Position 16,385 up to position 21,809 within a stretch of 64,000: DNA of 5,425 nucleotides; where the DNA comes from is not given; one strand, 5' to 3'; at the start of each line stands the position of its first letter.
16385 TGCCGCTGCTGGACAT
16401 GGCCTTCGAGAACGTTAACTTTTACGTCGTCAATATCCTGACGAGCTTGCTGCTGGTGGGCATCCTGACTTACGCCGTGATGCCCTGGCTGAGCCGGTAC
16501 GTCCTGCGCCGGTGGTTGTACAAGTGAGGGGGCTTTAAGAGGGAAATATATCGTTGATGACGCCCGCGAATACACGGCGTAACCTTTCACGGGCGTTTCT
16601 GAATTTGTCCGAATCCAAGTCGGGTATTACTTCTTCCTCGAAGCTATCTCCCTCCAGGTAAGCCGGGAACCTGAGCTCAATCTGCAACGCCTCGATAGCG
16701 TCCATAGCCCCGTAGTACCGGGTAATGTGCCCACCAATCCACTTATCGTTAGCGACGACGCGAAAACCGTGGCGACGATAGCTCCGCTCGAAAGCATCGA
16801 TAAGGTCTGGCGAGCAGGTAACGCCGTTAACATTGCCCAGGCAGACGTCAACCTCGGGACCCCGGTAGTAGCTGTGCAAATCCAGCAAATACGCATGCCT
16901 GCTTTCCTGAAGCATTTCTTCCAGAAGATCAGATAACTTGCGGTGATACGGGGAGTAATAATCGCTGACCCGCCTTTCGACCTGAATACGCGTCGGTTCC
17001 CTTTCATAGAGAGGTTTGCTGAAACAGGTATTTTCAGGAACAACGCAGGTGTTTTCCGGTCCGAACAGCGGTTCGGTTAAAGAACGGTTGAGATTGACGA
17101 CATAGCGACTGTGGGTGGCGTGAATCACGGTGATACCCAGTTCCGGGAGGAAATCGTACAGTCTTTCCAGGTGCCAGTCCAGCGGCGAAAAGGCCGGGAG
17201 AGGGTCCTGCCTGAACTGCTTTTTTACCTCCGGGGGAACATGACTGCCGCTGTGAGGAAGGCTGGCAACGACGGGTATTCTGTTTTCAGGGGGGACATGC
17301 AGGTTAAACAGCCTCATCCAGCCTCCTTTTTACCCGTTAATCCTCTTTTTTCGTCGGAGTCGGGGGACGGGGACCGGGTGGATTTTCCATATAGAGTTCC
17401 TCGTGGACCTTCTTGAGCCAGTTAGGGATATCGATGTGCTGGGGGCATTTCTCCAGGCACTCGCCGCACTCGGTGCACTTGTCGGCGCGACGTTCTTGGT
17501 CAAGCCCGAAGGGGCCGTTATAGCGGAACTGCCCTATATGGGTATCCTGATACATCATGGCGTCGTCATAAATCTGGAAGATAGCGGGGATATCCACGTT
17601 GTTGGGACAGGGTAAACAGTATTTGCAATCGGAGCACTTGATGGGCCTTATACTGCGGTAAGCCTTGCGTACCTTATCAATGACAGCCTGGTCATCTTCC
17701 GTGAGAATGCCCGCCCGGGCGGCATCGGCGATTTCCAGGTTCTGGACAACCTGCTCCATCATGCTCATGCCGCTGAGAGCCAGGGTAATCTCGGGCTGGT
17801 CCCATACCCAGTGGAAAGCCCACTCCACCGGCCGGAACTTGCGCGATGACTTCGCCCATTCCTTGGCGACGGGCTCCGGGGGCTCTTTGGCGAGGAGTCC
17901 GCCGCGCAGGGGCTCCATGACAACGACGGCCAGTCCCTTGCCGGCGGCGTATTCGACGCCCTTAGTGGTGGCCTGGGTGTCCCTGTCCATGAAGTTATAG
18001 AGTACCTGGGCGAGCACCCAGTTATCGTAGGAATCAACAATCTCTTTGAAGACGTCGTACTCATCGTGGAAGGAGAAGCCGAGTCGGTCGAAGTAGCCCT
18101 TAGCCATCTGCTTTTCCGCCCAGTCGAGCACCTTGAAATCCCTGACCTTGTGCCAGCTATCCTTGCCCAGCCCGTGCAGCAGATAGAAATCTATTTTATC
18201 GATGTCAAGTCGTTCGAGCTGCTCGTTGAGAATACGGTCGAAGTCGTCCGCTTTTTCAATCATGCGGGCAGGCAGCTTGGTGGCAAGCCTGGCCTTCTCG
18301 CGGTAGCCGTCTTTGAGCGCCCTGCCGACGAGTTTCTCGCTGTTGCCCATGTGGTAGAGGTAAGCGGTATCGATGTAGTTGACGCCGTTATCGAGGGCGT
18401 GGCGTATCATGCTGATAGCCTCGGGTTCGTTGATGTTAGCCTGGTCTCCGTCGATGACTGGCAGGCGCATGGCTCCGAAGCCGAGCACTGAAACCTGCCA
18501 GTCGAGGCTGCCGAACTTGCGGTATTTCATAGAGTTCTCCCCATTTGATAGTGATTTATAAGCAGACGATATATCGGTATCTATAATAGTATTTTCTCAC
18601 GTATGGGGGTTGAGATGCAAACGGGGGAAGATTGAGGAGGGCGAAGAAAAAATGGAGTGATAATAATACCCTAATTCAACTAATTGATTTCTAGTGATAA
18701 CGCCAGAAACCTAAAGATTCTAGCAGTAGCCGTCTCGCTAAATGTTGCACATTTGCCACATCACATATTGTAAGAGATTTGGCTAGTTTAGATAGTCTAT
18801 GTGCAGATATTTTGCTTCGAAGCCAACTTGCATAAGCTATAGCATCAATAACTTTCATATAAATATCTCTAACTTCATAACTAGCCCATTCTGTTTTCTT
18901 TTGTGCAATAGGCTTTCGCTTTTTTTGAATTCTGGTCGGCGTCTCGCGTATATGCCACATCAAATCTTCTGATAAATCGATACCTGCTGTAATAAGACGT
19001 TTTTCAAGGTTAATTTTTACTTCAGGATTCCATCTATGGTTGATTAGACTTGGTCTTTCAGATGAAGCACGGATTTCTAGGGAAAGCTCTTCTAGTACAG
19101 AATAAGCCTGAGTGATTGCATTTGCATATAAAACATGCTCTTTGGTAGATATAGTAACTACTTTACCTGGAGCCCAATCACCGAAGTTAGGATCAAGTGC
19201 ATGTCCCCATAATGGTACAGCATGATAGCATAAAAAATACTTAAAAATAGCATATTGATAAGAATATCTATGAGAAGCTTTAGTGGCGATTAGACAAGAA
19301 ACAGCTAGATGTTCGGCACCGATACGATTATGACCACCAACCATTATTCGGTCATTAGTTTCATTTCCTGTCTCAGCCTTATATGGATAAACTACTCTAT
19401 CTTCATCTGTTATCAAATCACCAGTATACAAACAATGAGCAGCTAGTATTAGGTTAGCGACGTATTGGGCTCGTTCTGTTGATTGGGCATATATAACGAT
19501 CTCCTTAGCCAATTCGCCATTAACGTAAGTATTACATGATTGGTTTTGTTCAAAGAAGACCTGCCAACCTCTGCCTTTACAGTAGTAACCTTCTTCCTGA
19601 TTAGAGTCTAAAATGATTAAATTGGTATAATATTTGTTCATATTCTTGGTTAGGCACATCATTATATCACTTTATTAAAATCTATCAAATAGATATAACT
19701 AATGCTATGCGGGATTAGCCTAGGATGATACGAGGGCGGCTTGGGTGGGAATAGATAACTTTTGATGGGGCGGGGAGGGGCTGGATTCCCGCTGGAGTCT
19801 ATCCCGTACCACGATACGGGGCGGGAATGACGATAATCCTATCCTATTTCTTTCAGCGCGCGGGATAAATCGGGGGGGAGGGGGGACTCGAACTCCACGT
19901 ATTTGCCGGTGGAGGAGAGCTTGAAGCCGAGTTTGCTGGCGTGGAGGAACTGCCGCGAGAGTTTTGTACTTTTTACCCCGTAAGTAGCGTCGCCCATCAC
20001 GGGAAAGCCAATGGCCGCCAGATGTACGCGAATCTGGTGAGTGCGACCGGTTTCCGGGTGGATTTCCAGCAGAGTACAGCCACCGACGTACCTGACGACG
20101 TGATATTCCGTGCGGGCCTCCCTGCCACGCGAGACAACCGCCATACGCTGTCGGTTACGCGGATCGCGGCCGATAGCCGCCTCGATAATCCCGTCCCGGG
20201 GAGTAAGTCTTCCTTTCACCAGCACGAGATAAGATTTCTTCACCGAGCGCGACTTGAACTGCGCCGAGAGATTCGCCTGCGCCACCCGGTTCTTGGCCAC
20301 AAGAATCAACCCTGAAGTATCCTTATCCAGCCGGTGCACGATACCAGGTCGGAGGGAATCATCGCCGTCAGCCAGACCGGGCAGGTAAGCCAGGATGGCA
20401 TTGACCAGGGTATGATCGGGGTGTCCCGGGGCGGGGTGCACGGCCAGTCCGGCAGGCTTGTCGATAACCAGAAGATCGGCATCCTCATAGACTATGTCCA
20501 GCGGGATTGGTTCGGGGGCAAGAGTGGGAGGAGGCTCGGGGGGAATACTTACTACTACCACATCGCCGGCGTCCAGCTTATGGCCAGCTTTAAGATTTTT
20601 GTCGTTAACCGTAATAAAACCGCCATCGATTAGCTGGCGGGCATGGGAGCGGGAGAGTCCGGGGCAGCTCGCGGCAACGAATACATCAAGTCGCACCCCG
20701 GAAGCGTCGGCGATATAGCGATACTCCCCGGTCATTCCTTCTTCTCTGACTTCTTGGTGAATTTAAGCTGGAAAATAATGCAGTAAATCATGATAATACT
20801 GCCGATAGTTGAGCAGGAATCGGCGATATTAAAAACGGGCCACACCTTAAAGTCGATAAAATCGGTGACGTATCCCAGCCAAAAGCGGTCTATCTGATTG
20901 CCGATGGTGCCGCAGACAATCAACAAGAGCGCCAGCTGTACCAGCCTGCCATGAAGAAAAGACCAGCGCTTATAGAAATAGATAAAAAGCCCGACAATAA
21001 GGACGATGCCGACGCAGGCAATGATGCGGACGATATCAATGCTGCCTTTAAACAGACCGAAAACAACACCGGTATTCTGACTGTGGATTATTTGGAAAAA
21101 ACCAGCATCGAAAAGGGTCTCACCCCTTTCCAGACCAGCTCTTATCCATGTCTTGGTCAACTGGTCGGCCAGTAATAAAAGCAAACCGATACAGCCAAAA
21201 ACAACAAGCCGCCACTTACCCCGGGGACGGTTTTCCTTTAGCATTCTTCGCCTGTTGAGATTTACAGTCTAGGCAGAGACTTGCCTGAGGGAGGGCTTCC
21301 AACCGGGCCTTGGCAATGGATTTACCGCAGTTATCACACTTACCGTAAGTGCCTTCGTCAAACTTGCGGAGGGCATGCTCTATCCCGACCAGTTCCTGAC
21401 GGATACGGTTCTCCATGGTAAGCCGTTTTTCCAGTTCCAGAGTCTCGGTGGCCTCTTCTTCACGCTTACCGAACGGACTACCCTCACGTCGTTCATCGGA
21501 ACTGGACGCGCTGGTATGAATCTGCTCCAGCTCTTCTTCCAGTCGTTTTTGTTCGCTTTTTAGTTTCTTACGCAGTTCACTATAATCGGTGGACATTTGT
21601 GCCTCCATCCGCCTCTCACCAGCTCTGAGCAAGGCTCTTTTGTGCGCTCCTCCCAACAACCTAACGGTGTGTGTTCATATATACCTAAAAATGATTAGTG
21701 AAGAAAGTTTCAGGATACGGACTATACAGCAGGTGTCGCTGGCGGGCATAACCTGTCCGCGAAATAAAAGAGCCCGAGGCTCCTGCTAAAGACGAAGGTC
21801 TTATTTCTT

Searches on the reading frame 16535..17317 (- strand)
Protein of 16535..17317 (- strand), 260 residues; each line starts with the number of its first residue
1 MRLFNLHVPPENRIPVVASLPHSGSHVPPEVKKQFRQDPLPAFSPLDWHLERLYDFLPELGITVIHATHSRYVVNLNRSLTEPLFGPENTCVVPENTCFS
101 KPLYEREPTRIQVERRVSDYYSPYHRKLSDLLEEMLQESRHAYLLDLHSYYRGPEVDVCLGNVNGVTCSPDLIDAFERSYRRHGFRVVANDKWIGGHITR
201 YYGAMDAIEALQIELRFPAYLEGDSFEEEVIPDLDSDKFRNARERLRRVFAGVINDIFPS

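Call 41: search_protein_families(library=pfam, proteins=[window:16535-17317:-], max_evalue=0.00001)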
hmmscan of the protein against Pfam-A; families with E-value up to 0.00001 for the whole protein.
window:16535-17317:- (260 aa): 1 family
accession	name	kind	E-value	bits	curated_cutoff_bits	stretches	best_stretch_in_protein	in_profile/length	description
PF05013.17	FGase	-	3.8e-53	181.3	28.9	1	15-220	2-218/219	N-formylglutamate amidohydrolase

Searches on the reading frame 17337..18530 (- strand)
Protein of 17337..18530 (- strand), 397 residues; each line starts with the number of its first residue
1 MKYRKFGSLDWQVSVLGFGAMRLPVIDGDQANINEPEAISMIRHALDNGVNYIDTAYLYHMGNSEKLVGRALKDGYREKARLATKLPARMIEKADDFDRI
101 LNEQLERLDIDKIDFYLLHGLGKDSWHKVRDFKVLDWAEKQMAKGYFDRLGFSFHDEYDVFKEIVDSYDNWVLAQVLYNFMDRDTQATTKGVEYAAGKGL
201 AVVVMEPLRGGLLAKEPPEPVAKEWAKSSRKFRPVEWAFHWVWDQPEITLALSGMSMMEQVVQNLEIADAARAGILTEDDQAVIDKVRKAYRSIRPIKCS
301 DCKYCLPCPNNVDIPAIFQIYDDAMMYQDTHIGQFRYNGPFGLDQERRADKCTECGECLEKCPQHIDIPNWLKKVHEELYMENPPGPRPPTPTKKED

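Call 41: search_protein_families(library=pfam, proteins=[window:17337-18530:-], max_evalue=0.00001)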
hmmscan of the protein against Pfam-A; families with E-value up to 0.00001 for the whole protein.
window:17337-18530:- (397 aa): 6 families
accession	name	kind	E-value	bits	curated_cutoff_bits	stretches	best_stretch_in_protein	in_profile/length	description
PF00248.27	Aldo_ket_red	-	3.4e-36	125.3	24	1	16-286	2-288/291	Aldo/keto reductase family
PF13187.11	Fer4_9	-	4.1e-08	33.6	27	1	298-365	1-50/52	4Fe-4S dicluster domain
PF13534.11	Fer4_17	-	1.2e-07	32.6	22.2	1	298-367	1-61/61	4Fe-4S dicluster domain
PF13746.11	Fer4_18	-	3.2e-07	31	27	0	345-372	54-81/114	4Fe-4S dicluster domain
PF14691.11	Fer4_20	-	8.7e-07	29.2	25.8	0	347-378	19-52/113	Dihydroprymidine dehydrogenase domain II, 4Fe-4S cluster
PF13183.11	Fer4_8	-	2.9e-06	28.2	27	1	298-366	4-68/68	4Fe-4S dicluster domain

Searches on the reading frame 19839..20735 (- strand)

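Call 42: search_protein_families(library=pfam, proteins=[window:19839-20735:-], max_evalue=0.00001)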
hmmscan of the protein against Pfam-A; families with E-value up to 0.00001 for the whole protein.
window:19839-20735:- (298 aa): 2 families
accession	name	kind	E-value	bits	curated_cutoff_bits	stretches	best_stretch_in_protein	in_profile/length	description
PF00849.27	PseudoU_synth_2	-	2.2e-33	116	26.8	1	87-241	1-152/152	RNA pseudouridylate synthase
PF01479.30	S4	-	7.3e-11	42.1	22.8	1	14-60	1-48/48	S4 domain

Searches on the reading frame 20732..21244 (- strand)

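Call 42: search_protein_families(library=pfam, proteins=[window:20732-21244:-], max_evalue=0.00001)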
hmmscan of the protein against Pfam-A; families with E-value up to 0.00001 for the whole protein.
window:20732-21244:- (170 aa): 1 family
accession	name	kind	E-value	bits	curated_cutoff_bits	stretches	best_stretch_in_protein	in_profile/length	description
PF01252.23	Peptidase_A8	-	8.9e-32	110.7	25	1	21-158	3-142/142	Signal peptidase (SPase) II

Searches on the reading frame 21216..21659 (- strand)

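Call 42: search_protein_families(library=pfam, proteins=[window:21216-21659:-], max_evalue=0.00001)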
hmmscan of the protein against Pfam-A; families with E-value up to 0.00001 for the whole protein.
window:21216-21659:- (147 aa): 1 family
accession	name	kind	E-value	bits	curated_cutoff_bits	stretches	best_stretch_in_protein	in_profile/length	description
PF01258.23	zf-dskA_traR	-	1.1e-12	48.1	24.9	1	103-134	1-32/36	Prokaryotic dksA/traR C4-type zinc finger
